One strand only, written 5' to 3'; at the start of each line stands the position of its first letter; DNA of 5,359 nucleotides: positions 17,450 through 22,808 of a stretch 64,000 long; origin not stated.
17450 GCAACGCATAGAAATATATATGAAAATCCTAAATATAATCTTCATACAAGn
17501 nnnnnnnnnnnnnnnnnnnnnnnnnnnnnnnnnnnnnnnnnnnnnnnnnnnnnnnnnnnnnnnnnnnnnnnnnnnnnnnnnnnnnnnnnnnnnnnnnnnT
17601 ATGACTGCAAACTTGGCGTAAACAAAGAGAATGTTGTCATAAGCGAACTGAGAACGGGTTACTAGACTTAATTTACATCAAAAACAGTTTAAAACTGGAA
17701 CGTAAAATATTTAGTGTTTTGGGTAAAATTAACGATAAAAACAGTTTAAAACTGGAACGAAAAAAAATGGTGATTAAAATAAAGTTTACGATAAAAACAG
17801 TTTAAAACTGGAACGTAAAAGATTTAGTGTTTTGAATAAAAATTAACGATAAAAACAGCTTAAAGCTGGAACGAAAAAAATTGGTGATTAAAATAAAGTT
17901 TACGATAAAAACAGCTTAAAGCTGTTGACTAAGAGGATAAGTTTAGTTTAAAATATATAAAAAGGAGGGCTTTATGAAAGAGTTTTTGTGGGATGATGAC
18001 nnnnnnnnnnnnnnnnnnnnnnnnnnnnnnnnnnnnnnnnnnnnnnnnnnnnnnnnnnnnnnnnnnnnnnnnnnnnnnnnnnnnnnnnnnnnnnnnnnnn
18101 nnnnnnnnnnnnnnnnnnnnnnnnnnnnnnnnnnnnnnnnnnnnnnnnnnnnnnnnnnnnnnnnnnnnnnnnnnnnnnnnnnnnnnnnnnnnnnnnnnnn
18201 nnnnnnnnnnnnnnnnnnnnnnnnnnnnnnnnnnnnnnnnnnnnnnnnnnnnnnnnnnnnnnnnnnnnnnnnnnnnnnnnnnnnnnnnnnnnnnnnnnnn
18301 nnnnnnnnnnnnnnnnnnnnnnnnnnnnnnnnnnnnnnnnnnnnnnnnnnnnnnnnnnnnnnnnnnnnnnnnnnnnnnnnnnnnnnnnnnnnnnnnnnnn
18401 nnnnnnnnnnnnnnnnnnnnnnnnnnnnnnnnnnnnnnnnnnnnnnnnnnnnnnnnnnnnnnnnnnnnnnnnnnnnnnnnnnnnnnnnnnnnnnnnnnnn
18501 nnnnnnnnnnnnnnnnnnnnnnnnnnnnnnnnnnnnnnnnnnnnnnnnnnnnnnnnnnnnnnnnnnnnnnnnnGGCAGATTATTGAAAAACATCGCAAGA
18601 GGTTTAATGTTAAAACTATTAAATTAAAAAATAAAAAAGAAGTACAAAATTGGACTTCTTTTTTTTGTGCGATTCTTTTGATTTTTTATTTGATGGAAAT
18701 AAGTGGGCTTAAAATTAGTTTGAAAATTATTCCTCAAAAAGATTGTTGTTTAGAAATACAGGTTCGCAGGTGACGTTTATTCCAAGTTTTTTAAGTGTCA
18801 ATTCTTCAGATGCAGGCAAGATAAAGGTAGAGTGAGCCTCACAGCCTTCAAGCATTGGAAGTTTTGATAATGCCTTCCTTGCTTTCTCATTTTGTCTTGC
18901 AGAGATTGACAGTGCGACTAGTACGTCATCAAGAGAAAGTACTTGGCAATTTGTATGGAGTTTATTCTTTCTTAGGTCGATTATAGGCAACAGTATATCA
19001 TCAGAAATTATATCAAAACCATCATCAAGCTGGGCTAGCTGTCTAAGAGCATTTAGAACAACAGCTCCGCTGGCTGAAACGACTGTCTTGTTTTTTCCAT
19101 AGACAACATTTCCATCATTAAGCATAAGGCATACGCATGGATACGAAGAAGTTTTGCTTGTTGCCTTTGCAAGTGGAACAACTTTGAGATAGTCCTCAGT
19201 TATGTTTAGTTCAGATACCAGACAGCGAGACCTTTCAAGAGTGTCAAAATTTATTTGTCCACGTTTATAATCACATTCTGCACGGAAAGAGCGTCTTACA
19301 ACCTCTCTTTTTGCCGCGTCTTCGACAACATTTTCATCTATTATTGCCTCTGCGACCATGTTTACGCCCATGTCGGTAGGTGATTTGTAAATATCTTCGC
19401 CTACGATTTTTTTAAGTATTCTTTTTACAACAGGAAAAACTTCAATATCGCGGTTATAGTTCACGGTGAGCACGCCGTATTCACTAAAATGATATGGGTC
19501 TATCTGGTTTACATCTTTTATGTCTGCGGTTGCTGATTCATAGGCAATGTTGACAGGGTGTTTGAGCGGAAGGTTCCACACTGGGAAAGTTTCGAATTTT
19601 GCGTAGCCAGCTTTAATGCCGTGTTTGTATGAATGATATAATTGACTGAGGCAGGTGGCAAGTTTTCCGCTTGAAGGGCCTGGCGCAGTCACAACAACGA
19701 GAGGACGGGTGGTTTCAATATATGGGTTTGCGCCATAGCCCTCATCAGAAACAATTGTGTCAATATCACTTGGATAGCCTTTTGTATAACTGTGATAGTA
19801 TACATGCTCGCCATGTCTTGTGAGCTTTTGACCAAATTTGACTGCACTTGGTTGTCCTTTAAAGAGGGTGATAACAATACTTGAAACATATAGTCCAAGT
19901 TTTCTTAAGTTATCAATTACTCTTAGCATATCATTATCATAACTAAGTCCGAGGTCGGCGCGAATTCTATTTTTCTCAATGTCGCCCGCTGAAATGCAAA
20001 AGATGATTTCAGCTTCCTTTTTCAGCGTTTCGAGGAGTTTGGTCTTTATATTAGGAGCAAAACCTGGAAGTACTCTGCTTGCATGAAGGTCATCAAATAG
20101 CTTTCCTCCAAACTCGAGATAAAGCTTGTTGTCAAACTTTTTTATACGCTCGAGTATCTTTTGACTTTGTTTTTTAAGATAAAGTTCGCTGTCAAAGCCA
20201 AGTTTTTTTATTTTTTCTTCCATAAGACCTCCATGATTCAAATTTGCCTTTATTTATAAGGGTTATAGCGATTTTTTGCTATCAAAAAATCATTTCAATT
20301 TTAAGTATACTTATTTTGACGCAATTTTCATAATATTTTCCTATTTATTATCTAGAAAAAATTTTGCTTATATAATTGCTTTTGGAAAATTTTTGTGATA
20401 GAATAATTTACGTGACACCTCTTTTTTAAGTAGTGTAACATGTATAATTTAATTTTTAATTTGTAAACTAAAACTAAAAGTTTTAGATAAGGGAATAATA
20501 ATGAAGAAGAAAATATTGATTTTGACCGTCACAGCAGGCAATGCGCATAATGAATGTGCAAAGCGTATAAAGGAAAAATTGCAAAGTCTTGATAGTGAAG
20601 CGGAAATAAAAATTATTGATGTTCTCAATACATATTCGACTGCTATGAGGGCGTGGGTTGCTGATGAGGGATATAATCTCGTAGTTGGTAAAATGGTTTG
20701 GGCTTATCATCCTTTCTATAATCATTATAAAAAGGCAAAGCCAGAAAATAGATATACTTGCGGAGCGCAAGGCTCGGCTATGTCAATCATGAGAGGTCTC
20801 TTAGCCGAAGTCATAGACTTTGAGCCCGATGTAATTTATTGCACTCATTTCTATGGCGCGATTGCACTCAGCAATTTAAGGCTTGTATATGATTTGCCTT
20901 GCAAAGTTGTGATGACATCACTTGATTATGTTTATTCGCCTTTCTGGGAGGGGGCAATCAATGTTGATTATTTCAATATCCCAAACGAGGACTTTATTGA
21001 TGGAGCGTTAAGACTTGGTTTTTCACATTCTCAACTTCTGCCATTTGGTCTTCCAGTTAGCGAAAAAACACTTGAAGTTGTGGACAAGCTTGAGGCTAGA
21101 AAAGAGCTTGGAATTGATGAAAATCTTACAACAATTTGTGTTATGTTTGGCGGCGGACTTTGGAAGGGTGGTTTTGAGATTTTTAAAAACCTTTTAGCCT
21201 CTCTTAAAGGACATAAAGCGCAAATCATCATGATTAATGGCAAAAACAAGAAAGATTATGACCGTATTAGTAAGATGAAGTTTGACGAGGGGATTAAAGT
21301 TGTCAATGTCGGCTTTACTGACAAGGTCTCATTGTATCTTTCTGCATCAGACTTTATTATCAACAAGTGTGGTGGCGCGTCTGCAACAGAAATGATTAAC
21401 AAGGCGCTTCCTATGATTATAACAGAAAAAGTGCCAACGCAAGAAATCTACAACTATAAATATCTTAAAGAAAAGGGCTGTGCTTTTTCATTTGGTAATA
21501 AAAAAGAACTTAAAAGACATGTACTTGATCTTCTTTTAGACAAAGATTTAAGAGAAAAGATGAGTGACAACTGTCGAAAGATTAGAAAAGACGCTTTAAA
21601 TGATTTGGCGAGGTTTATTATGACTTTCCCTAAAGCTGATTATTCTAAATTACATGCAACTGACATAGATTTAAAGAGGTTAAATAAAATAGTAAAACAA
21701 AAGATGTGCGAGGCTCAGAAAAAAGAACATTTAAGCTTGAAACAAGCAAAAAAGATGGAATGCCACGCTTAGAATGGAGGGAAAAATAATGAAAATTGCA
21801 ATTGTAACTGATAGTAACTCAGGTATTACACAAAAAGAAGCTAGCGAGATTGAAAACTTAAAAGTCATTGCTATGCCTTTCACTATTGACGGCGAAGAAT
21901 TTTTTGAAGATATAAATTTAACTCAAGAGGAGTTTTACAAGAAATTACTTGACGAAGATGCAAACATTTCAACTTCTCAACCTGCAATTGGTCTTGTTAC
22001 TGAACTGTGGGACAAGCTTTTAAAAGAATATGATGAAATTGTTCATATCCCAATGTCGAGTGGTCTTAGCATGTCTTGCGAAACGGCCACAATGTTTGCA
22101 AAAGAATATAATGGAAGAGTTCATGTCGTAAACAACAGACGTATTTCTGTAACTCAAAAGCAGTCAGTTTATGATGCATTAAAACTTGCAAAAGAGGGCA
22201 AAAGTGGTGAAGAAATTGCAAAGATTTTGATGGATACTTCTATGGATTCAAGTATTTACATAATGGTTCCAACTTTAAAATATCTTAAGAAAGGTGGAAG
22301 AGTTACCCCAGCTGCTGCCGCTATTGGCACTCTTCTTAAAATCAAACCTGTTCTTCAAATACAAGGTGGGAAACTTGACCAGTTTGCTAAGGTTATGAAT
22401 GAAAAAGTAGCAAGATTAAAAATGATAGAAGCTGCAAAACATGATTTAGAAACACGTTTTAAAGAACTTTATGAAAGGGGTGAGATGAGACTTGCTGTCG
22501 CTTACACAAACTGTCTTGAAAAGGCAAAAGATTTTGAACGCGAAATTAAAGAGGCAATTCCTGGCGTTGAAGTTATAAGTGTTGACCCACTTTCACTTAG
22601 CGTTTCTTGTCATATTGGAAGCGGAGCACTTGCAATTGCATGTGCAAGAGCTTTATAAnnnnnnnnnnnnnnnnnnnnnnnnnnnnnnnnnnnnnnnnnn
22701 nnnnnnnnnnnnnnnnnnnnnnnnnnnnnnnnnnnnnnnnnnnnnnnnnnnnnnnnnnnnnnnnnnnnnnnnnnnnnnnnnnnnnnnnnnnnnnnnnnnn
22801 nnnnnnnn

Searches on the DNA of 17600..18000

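Call 13: search_rna_families(source=window, start=17600, end=18000, threshold=evalue, max_evalue=10)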
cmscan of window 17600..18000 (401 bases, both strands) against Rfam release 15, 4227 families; matches with E-value up to 10: 3.
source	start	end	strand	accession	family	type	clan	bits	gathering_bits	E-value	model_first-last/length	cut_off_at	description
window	17648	17740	+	RF02106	DLEU2_2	Gene; lncRNA;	-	21.9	45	1.5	1-90/90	no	Deleted in lymphocytic leukemia 2 conserved region 2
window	17816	17835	+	RF02129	GNAS-AS1_3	Gene; lncRNA;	-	12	42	3.1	1-38/38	no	GNAS antisense RNA 1 conserved region 3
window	17991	18000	+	RF01138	sR23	Gene; snRNA; snoRNA; CD-box;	-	9.3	45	8.5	1-10/54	3'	Small nucleolar RNA sR23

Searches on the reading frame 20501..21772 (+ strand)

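Call 75: search_protein_families(library=pfam, proteins=[window:20501-21772:+])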
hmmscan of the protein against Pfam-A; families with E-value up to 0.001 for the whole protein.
window:20501-21772:+ (423 aa): 3 families
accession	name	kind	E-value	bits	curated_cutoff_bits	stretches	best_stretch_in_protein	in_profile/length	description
PF06925.17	MGDG_synth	-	1.1e-14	55.3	25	1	16-186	1-169/169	Monogalactosyldiacylglycerol (MGDG) synthase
PF04101.22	Glyco_tran_28_C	-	1.1e-07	32.5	22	1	236-365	28-162/166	Glycosyltransferase family 28 C-terminal domain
PF00534.26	Glycos_transf_1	-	0.00011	22.3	26.4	1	198-360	4-171/172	Glycosyl transferases group 1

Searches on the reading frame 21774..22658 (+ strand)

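Call 75: search_protein_families(library=pfam, proteins=[window:21774-22658:+])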
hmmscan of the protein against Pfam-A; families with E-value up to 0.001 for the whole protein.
window:21774-22658:+ (294 aa): 1 family
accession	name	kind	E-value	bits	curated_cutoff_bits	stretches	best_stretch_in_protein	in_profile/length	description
PF02645.21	DegV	-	5.8e-63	213.3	27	1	7-290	1-277/280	Uncharacterised protein, DegV family COG1307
